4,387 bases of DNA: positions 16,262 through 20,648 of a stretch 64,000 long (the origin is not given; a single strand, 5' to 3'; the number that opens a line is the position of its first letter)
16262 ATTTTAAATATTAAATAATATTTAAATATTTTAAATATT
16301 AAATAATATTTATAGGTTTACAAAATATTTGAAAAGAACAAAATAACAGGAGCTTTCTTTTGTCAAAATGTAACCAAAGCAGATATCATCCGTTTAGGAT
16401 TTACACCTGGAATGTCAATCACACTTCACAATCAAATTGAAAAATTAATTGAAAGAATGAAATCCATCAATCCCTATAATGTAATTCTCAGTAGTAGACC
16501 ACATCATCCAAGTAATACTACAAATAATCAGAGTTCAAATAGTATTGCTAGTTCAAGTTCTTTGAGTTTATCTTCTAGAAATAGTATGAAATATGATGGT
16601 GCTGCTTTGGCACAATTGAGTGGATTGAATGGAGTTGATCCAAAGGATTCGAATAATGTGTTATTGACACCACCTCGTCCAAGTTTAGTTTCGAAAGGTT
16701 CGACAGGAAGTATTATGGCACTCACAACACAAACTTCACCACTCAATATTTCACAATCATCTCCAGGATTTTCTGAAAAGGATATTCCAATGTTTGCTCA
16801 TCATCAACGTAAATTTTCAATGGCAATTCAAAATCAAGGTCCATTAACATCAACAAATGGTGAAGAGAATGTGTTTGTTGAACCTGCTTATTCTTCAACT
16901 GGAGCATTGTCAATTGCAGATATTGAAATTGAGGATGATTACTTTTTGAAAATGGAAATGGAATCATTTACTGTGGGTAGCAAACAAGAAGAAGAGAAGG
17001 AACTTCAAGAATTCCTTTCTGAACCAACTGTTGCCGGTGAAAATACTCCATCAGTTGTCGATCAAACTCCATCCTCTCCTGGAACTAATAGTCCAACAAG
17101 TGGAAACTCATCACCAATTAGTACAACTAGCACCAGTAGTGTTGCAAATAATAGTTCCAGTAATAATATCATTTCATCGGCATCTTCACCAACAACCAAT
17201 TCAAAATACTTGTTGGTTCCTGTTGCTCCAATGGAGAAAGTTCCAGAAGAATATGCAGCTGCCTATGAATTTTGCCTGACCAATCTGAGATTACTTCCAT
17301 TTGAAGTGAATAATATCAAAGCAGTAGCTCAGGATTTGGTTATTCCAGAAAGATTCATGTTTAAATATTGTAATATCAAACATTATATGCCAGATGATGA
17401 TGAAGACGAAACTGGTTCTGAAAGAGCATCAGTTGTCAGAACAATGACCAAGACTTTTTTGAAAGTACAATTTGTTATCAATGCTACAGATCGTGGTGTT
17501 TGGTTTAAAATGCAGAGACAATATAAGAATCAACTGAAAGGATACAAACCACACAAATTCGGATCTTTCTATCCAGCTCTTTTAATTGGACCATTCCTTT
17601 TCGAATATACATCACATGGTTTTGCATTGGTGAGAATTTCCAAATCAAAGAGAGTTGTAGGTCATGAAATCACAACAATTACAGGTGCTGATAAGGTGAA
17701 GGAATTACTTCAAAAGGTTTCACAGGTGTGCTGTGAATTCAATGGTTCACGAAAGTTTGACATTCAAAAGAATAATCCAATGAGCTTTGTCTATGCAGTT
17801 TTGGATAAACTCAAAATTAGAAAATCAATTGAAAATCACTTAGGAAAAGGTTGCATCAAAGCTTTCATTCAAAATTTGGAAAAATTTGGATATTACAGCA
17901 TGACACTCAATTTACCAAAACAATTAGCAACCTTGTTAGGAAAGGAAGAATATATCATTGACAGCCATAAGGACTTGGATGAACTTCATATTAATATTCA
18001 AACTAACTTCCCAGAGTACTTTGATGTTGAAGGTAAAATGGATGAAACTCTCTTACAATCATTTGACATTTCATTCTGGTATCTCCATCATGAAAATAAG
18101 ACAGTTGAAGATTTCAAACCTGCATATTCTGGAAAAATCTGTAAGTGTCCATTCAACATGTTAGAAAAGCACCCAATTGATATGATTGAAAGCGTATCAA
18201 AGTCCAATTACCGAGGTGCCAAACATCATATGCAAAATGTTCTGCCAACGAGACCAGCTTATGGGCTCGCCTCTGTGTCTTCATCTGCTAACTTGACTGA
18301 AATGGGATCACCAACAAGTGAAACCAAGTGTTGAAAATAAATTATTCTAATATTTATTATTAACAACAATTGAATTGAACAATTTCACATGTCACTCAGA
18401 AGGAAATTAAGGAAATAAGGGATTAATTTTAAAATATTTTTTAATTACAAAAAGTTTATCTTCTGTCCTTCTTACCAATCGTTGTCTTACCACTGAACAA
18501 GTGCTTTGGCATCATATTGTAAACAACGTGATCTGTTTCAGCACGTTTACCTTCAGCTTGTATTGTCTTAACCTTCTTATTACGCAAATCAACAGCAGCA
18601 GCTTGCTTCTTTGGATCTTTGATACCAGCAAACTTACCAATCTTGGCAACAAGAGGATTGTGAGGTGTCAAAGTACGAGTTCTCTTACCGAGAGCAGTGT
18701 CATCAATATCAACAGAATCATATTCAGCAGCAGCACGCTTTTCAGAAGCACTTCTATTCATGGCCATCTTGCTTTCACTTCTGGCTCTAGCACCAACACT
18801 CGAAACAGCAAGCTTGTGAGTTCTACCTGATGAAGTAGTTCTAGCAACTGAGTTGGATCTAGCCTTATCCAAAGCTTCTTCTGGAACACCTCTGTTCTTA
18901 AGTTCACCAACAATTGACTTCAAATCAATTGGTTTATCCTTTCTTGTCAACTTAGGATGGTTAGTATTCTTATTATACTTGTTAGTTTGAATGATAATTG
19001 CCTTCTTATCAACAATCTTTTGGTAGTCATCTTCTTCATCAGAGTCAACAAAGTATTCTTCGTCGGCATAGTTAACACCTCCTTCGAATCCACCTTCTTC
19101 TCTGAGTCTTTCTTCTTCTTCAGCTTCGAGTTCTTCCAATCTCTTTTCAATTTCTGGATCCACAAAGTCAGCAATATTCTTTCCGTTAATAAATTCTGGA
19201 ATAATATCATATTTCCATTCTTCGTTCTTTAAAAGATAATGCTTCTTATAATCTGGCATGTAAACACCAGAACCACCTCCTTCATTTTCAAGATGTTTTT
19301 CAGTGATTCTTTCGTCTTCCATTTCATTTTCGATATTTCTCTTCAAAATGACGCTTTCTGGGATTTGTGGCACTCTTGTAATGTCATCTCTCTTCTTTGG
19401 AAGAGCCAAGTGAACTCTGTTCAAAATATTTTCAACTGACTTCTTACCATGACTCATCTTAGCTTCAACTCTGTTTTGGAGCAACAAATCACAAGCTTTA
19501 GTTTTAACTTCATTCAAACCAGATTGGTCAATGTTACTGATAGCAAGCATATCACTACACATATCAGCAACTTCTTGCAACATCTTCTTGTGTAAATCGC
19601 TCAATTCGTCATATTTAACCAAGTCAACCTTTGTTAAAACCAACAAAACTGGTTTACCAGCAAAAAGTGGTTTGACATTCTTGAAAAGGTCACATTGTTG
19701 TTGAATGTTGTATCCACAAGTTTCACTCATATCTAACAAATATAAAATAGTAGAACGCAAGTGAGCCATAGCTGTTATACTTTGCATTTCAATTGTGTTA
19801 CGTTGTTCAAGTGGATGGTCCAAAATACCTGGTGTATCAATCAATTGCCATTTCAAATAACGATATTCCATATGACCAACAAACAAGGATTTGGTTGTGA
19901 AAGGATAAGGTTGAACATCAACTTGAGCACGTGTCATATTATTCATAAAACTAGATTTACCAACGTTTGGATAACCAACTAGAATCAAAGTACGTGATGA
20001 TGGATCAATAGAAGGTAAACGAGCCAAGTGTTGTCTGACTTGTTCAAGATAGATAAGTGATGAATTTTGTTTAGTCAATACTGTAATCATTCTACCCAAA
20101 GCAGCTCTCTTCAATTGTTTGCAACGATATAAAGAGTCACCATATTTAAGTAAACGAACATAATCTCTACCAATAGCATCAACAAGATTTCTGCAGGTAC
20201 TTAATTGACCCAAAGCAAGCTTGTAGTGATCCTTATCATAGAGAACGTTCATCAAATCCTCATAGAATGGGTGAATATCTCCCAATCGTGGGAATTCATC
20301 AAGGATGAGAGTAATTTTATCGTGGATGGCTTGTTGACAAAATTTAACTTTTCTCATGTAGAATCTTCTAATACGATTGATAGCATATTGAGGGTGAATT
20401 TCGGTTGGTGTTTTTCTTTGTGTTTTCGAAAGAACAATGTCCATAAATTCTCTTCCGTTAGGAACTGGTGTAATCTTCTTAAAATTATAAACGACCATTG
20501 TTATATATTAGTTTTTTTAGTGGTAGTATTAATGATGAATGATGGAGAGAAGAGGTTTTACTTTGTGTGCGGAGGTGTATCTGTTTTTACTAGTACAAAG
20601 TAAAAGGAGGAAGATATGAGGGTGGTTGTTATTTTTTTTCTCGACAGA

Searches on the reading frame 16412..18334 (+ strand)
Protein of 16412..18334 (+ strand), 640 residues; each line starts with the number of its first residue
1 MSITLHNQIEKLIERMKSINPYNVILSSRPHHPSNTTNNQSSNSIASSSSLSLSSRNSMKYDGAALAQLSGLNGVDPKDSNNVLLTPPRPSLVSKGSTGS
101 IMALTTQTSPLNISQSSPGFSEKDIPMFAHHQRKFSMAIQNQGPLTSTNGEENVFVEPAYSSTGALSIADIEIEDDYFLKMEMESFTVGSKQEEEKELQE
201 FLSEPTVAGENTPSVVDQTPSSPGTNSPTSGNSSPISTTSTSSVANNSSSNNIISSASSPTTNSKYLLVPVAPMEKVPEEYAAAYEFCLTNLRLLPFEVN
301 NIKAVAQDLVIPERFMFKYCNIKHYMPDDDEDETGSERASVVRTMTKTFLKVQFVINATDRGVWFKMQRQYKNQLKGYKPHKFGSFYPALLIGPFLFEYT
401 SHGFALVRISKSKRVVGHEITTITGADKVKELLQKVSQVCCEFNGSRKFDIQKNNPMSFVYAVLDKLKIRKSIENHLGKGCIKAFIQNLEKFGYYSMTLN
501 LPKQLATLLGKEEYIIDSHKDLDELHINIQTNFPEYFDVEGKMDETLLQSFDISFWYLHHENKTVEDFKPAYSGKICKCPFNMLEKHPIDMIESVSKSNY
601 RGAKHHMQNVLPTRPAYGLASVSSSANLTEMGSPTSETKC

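Call 10: search_protein_families(library=pfam, proteins=[window:16412-18334:+], max_evalue=10)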
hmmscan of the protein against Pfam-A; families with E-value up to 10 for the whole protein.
window:16412-18334:+ (640 aa): 1 family
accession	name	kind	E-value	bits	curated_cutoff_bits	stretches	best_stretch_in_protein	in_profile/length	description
PF18383.6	IFT81_CH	-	0.093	13.5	27.4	1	430-489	30-88/124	Intraflagellar transport 81 calponin homology domain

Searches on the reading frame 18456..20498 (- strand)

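Call 10: search_protein_families(library=pfam, proteins=[window:18456-20498:-], max_evalue=10)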
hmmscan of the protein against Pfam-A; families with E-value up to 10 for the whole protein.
window:18456-20498:- (680 aa): 12 families
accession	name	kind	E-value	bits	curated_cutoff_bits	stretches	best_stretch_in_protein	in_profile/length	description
PF17835.6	NOG1_N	-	9.1e-50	169.3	22.9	1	6-165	1-160/160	NOG1 N-terminal helical domain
PF08155.16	NOGCT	-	8.3e-26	90.2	27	1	397-450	1-54/54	NOGCT (NUC087) domain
PF06858.20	NOG1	-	1.9e-25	88.8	27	1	235-292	1-58/58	Nucleolar GTP-binding protein 1 (NOG1)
PF01926.29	MMR_HSR1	-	6.1e-20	71.9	21.9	1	172-290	3-113/113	50S ribosome-binding GTPase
PF02421.24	FeoB_N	-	2.7e-11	43.7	27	1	170-333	2-154/156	Ferrous iron transport protein B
PF04548.22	AIG1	-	1.2e-05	25.2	27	1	170-327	2-167/212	AIG1 family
PF03193.22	RsgA_GTPase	-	0.00018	21.8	30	2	156-196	95-135/174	RsgA GTPase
PF00350.29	Dynamin_N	-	0.00037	21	27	2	217-264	103-145/168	Dynamin family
PF04670.18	Gtr1_RagA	-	0.0058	16.5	22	1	171-317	2-147/232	Gtr1/RagA G protein conserved region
PF10662.15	PduV-EutP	-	0.013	15.7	21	1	216-333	37-139/143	Ethanolamine utilisation - propanediol utilisation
PF09439.16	SRPRB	-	0.035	13.9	25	1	168-227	3-58/178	Signal recognition particle receptor beta subunit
PF08477.19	Roc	-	0.16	12.6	27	1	171-197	2-28/119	Ras of Complex, Roc, domain of DAPkinase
